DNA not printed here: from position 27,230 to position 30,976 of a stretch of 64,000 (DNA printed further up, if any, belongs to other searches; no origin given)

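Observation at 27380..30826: Intact CheY-type receiver domain inserted into a fused double HdrA-type flavoprotein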

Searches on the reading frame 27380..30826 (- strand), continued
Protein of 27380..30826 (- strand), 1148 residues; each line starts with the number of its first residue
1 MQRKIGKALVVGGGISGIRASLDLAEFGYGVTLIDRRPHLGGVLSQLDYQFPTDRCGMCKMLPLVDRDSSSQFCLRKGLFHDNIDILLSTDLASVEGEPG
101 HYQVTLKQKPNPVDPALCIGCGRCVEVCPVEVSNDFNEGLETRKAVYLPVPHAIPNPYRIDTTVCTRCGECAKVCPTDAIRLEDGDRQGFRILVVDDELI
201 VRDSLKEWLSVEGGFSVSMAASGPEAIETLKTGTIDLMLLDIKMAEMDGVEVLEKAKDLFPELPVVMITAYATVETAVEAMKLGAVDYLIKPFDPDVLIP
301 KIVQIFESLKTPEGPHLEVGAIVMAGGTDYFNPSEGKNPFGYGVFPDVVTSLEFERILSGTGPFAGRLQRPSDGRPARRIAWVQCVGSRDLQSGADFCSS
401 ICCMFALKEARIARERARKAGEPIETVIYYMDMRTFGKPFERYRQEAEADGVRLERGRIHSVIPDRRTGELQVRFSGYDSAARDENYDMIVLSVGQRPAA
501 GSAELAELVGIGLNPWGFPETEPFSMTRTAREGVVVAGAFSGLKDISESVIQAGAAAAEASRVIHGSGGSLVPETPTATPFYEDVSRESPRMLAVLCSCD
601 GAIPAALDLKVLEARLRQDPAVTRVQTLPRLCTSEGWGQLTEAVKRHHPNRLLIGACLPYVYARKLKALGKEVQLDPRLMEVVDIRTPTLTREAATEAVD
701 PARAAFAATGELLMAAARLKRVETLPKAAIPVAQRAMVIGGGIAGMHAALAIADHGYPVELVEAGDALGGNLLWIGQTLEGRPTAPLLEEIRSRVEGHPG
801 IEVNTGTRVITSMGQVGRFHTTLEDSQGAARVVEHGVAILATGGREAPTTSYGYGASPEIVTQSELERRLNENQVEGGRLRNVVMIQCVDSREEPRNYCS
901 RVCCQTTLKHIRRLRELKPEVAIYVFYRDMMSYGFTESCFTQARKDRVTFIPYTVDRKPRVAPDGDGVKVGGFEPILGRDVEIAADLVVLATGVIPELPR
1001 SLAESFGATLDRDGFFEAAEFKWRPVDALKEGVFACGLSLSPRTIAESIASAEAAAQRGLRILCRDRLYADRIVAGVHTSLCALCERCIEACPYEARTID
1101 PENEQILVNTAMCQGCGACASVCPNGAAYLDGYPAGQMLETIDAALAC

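Call 21: search_solved_structures(query=window:27380-30826:-, max_evalue=1e-10, show_alignments=2)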
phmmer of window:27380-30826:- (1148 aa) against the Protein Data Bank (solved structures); distinct sequences matched with E-value up to 1e-10: 150 (the best 60 are shown).
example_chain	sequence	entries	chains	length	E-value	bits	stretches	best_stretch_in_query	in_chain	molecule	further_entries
9sfi_A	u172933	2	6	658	8.3e-121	407.7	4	312-560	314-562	CoB--CoM heterodisulfide reductase iron-sulfur subunit A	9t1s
8rvu_a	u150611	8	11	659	3.1e-114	385.9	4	6-181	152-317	H(2):CoB-CoM heterodisulfide,ferredoxin reductase subunit A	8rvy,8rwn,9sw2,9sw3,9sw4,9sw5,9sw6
5odc_A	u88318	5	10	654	2.9e-113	382.7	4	311-515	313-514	Heterodisulfide reductase, subunit A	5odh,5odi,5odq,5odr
8rvv_A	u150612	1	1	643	4.5e-107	362.2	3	6-181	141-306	H(2):CoB-CoM heterodisulfide,ferredoxin reductase subunit A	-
7bkb_A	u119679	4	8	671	6.5e-89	302.1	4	317-473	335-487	CoB--CoM heterodisulfide reductase iron-sulfur subunit A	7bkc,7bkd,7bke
6tjr_A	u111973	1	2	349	2.5e-36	127.9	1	736-1061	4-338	Fumarate reductase/succinate dehydrogenase flavoprotein domain protein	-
9xzo_A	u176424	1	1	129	4.9e-23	83.9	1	191-307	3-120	De novo protein M1X0B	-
3crn_A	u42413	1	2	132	7.2e-20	73.4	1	191-314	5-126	Response regulator receiver domain protein, CheY-like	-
1zy2_A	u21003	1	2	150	3.8e-18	67.7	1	191-294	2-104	transcriptional regulator NtrC1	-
5x5j_A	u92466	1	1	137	1.5e-17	65.7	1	187-305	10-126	AdeR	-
5xjp_A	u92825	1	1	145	1.8e-17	65.5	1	187-305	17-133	AdeR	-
4l4u_A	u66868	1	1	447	2.3e-17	65.1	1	190-293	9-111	Transcriptional regulator (NtrC family)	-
7w9h_A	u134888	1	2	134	2.6e-17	65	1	190-302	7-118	Response regulator protein FleR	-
1ny5_A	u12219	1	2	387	3.4e-17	64.6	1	191-293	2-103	transcriptional regulator (NtrC family)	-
6ifh_A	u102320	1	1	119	3.5e-17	64.5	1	191-295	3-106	Sporulation initiation phosphotransferase F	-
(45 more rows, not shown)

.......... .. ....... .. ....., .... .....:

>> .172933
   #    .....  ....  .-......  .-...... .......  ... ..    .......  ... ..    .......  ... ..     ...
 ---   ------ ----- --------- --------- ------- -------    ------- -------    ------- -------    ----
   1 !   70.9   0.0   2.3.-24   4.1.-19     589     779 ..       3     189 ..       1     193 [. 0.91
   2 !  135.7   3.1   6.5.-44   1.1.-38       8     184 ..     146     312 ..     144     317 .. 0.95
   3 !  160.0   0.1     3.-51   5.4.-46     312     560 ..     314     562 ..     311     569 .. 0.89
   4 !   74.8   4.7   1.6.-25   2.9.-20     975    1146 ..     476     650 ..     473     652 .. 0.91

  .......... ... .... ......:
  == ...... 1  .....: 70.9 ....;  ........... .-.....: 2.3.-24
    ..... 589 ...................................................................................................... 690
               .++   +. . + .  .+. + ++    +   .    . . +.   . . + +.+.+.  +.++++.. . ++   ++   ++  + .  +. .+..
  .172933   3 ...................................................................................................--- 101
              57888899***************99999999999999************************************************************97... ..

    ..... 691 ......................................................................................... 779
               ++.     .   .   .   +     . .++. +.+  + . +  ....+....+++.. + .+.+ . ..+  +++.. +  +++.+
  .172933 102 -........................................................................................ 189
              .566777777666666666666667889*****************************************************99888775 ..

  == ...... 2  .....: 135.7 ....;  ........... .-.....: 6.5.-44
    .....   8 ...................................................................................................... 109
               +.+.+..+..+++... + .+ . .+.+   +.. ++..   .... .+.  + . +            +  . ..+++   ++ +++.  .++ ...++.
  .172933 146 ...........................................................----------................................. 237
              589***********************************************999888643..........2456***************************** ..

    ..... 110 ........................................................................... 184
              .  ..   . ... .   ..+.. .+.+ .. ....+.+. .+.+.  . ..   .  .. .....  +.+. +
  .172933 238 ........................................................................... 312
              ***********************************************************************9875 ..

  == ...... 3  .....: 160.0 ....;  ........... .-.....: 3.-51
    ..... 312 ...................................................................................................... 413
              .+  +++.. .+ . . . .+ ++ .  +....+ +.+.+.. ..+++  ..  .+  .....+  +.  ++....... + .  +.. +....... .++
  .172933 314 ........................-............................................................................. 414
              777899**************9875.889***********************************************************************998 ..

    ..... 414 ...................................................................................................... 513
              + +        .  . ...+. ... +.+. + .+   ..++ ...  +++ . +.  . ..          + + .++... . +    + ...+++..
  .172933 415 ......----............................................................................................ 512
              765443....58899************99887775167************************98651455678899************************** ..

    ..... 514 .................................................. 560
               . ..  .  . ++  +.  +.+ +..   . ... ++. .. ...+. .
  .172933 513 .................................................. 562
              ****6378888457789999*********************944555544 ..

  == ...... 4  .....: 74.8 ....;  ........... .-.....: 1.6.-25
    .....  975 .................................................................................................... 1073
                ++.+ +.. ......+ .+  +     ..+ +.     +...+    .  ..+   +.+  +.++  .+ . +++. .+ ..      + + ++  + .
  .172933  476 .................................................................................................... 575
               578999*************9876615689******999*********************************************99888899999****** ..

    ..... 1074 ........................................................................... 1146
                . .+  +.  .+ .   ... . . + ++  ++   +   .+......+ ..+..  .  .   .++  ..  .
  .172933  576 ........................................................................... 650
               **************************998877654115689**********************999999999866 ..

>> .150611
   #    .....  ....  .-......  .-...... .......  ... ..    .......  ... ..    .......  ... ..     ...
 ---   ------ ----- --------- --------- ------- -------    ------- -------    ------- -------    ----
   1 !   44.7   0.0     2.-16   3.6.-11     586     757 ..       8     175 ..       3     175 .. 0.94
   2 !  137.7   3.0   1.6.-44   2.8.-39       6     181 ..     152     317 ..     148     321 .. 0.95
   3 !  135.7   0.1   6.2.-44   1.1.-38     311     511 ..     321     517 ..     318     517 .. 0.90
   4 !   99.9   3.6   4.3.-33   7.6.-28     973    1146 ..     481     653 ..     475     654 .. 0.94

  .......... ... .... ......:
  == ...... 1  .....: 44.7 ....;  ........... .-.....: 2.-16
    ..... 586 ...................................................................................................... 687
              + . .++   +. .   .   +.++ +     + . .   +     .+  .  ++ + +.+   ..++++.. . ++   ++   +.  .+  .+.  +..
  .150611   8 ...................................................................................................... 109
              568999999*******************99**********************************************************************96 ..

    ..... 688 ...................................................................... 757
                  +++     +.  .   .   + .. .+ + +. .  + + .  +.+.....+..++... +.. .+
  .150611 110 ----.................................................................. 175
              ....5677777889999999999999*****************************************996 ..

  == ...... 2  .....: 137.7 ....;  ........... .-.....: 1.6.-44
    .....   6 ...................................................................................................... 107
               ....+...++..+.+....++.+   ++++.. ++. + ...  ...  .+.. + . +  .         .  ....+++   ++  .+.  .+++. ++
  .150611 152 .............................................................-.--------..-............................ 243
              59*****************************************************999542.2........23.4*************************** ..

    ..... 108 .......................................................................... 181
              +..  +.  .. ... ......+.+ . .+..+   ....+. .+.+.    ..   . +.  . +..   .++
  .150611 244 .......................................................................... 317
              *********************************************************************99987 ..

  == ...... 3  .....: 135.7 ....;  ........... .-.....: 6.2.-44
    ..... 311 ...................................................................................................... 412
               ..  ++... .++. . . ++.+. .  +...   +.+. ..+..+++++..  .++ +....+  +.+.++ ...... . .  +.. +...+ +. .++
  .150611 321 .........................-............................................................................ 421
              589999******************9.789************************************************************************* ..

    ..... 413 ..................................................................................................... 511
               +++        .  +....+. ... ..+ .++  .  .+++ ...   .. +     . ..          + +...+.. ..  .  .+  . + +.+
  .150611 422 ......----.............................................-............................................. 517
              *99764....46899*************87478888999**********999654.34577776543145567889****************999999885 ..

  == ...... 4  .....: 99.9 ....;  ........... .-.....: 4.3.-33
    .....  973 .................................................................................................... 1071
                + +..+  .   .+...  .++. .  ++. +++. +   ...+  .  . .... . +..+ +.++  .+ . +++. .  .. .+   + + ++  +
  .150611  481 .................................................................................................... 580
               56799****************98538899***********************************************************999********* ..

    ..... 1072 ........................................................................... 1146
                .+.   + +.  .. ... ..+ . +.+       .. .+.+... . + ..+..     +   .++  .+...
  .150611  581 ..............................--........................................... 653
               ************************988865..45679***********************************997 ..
